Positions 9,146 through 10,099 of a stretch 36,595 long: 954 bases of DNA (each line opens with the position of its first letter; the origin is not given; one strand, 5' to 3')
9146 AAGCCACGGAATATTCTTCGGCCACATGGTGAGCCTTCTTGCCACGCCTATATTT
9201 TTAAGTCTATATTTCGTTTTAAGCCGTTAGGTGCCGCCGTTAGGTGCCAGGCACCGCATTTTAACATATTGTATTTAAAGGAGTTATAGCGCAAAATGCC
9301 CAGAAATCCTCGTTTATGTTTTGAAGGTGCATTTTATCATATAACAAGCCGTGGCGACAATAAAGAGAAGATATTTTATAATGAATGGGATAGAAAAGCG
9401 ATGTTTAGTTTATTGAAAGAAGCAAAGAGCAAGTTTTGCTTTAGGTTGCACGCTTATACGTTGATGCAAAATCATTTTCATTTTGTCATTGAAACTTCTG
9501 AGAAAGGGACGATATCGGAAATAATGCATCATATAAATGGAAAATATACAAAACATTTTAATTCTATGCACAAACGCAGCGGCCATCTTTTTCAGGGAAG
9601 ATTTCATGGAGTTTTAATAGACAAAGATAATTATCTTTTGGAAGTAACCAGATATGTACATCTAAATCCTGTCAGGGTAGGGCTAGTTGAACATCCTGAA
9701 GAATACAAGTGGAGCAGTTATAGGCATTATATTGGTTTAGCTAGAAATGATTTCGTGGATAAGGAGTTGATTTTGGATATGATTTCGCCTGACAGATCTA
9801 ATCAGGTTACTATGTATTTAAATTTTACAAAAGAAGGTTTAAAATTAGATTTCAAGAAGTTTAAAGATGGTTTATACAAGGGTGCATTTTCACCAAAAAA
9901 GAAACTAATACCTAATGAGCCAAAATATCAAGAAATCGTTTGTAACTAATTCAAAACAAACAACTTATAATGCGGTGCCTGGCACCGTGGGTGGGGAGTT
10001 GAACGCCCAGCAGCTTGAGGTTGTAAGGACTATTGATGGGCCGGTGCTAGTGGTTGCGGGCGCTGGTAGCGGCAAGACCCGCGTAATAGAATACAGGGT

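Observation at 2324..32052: High-copy two-hairpin 'stop-to-start' leader element with compensatory base changes (nine copies in 36.6 kb)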

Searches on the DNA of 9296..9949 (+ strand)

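Call 65: search_with_rna_model(model_id=R1, sources=[L247, L249, L002, L127, L040, L069, L071, L081, L105, L121], max_evalue=0.1)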
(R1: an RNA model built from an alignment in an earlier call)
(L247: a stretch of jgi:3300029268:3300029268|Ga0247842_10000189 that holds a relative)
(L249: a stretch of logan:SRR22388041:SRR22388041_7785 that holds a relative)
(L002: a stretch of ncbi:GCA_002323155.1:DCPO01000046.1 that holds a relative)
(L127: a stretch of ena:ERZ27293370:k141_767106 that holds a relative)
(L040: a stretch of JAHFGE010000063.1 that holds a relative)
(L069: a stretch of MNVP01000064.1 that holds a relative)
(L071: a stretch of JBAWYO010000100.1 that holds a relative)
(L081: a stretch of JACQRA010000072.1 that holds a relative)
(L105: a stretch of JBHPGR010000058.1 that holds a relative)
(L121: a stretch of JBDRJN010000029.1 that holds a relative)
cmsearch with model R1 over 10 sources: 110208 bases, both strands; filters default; matches with E-value up to 0.1: 15.
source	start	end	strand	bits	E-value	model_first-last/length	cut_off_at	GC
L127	22555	22633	+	81.1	1.2e-17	1-77/77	no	0.46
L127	4862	4939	+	76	2.1e-16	1-77/77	no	0.47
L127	9172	9248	+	74.6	4.5e-16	1-77/77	no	0.52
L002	19559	19639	+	71.8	2.1e-15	1-77/77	no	0.51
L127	21819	21926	+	68.9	1.1e-14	1-77/77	no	0.52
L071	5699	5778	-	65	9.4e-14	1-77/77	no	0.5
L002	13673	13778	+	60.7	1.1e-12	1-77/77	no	0.52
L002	9904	9995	+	53.9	4.5e-11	1-77/77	no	0.49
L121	1152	1220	-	47.1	2e-09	1-77/77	no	0.41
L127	7731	7836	+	46.5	2.9e-09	1-77/77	no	0.53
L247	4696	4756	+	26.3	0.00023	1-77/77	no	0.46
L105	683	760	+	24.2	0.00073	1-77/77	no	0.44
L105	861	925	-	21.6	0.0031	1-77/77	no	0.38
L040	5725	5778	-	17.2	0.036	1-77/77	no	0.44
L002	9904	9950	-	17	0.041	1-77/77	no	0.62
